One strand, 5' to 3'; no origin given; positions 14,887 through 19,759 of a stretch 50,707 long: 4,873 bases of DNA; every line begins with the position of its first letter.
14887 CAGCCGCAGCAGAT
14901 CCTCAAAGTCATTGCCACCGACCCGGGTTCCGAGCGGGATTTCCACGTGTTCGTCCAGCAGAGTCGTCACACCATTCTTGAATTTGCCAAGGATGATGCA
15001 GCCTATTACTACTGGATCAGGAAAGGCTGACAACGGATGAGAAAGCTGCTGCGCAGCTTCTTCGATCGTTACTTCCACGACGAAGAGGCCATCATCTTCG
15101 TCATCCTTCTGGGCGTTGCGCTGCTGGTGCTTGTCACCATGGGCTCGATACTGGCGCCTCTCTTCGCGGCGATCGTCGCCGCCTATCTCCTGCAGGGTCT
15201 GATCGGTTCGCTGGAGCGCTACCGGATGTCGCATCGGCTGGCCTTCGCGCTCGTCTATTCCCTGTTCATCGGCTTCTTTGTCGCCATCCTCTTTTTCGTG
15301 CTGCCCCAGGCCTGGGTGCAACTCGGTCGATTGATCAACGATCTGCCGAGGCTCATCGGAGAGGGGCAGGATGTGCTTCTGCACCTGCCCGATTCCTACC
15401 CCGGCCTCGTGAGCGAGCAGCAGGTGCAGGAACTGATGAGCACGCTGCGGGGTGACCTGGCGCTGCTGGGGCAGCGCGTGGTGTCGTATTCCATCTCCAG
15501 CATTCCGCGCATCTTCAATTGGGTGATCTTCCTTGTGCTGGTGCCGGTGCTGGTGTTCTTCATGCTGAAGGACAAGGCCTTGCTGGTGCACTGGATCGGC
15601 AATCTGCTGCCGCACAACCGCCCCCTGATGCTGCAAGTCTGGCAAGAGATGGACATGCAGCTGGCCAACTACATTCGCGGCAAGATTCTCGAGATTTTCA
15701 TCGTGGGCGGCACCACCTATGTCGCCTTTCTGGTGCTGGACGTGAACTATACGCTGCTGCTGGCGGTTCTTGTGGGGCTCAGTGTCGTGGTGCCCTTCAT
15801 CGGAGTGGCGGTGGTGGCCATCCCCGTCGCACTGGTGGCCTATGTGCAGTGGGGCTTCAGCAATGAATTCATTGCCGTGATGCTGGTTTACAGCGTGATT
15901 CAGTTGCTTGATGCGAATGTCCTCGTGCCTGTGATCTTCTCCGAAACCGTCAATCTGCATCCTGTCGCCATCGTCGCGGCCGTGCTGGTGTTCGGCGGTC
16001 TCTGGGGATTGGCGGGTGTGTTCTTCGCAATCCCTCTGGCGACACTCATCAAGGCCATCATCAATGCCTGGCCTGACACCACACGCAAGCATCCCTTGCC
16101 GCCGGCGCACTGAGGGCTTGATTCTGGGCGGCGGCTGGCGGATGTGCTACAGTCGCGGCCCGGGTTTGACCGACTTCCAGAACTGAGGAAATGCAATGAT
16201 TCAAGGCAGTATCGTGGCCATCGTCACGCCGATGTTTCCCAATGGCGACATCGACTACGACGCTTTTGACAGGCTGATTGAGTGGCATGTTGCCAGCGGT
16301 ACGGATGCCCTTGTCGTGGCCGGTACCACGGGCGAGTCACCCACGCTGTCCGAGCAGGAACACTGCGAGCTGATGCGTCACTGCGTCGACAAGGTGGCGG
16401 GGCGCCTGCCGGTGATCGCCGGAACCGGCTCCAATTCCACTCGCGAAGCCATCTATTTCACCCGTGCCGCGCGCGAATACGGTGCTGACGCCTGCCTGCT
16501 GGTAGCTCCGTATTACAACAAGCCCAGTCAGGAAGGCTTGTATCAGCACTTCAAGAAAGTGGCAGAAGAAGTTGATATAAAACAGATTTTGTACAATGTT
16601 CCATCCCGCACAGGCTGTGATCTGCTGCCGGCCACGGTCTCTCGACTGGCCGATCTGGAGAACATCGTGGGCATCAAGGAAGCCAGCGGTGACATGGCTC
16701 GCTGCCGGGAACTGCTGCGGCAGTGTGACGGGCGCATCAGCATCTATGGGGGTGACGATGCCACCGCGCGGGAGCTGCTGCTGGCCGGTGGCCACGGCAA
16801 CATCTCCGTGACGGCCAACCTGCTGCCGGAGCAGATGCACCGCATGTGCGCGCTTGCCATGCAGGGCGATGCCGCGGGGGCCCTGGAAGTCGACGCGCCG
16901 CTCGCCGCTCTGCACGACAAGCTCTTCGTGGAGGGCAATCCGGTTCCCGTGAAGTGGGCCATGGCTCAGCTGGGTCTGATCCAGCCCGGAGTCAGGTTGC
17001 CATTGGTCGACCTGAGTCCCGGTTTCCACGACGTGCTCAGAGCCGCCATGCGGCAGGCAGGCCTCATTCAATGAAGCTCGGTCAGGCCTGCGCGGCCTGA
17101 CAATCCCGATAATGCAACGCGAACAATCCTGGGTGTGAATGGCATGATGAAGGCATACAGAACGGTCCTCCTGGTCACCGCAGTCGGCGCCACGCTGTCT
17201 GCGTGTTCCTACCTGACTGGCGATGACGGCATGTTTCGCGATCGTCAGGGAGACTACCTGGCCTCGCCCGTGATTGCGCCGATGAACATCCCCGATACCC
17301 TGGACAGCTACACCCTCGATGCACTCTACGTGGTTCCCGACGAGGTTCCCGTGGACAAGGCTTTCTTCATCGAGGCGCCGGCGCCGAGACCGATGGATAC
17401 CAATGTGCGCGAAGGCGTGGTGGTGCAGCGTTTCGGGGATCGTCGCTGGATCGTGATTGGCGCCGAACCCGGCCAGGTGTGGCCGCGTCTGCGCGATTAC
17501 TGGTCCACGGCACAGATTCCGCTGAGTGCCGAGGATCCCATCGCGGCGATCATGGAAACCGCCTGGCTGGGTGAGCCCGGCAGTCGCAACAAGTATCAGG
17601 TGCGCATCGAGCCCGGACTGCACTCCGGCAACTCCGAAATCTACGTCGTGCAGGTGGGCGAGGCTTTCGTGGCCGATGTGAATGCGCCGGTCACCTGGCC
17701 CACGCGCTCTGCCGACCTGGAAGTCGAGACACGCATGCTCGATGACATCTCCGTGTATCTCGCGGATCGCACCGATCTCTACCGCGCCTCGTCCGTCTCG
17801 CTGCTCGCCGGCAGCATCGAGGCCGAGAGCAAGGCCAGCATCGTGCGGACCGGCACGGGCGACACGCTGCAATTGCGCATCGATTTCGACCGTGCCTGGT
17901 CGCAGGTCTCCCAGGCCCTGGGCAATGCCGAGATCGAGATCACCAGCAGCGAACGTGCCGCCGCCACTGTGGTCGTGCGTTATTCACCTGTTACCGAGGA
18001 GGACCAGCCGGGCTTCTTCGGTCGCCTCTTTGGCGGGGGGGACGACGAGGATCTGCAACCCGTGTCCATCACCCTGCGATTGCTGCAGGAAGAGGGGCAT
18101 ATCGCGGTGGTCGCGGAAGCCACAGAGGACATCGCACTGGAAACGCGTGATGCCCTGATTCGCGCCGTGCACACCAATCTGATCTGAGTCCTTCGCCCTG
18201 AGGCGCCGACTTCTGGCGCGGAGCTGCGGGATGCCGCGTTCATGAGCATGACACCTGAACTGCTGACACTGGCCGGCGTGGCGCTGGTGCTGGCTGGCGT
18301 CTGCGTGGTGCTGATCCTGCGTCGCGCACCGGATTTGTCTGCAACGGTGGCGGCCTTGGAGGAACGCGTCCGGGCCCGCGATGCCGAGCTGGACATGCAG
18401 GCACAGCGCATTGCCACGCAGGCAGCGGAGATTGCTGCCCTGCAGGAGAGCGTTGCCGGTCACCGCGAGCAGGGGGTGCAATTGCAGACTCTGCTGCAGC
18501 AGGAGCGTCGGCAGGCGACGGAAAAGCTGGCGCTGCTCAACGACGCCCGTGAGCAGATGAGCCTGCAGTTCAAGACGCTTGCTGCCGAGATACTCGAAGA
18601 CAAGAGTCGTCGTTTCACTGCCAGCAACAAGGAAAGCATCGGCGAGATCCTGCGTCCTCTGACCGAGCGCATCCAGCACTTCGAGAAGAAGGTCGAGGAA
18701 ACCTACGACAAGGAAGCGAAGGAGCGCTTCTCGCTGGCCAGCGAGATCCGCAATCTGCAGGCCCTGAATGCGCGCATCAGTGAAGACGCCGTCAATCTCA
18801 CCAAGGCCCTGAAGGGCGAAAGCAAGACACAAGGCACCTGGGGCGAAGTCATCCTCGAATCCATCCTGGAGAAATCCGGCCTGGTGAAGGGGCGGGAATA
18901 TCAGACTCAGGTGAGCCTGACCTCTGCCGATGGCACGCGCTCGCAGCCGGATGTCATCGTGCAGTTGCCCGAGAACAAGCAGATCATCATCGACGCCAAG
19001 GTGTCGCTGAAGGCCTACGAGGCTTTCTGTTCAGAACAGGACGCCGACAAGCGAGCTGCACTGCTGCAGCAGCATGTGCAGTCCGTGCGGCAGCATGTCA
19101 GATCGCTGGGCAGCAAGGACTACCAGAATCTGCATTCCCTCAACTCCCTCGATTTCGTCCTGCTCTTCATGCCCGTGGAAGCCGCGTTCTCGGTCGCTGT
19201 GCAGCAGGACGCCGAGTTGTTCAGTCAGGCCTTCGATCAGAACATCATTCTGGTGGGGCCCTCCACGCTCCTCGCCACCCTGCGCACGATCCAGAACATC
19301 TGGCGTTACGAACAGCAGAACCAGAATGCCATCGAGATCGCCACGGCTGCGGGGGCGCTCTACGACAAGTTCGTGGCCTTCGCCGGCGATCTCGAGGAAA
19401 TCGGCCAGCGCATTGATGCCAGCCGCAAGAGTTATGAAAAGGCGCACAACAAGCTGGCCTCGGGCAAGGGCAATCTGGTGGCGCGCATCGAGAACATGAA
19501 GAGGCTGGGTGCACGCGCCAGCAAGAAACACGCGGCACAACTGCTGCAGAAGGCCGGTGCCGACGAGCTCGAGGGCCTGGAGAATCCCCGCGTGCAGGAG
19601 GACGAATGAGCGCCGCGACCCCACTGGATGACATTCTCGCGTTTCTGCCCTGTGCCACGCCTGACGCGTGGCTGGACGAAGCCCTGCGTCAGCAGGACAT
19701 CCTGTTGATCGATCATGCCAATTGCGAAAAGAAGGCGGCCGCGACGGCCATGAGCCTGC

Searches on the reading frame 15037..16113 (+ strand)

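Call 59: search_protein_families(library=pfam, proteins=[window:15037-16113:+], max_evalue=0.0001)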
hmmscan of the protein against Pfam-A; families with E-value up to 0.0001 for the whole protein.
window:15037-16113:+ (358 aa): 1 family
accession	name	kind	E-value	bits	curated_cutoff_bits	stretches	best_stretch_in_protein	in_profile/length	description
PF01594.21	AI-2E_transport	-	1.4e-65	222.1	34.3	1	20-345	5-326/327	AI-2E family transporter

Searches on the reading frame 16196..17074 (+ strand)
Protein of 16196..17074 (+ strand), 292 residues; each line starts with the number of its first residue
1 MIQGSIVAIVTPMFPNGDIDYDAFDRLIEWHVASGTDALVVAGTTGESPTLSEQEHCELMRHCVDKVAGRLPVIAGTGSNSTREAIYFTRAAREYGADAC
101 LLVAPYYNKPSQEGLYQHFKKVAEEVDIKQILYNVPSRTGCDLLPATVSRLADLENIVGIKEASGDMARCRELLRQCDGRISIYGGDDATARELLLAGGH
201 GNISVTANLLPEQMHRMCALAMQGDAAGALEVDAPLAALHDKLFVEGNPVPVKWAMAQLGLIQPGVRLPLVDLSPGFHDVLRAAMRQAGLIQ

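Call 59: search_protein_families(library=pfam, proteins=[window:16196-17074:+], max_evalue=0.0001)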
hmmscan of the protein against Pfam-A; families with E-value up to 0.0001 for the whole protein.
window:16196-17074:+ (292 aa): 1 family
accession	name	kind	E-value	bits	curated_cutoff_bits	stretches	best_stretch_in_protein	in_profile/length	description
PF00701.28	DHDPS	-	9.8e-101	336.7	22.1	1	2-286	2-287/289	Dihydrodipicolinate synthetase family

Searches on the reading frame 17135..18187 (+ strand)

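Call 59: search_protein_families(library=pfam, proteins=[window:17135-18187:+], max_evalue=0.0001)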
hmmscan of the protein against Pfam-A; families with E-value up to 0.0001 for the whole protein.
window:17135-18187:+ (350 aa): 1 family
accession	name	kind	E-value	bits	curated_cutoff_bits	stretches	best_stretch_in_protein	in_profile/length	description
PF06804.17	Lipoprotein_18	-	1.2e-14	54.5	25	1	40-288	1-266/323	NlpB/DapX lipoprotein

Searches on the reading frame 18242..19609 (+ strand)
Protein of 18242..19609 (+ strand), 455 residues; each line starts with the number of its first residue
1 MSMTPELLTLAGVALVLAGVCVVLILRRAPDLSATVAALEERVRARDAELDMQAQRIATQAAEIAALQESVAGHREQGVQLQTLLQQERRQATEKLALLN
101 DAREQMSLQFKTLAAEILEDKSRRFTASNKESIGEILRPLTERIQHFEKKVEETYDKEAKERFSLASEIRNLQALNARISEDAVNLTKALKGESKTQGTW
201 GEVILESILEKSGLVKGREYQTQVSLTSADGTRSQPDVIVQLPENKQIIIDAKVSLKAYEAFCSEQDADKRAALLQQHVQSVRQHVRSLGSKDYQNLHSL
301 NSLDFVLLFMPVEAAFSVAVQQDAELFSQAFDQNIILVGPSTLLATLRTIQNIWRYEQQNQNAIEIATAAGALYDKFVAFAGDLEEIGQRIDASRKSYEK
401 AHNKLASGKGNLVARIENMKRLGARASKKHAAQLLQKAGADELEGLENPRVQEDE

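Call 59: search_protein_families(library=pfam, proteins=[window:18242-19609:+], max_evalue=0.0001)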
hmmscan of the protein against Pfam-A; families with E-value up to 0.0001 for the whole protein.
window:18242-19609:+ (455 aa): 1 family
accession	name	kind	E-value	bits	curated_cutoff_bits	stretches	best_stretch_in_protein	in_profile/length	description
PF02646.22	RmuC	-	3e-107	358.5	26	1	132-428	2-290/291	RmuC family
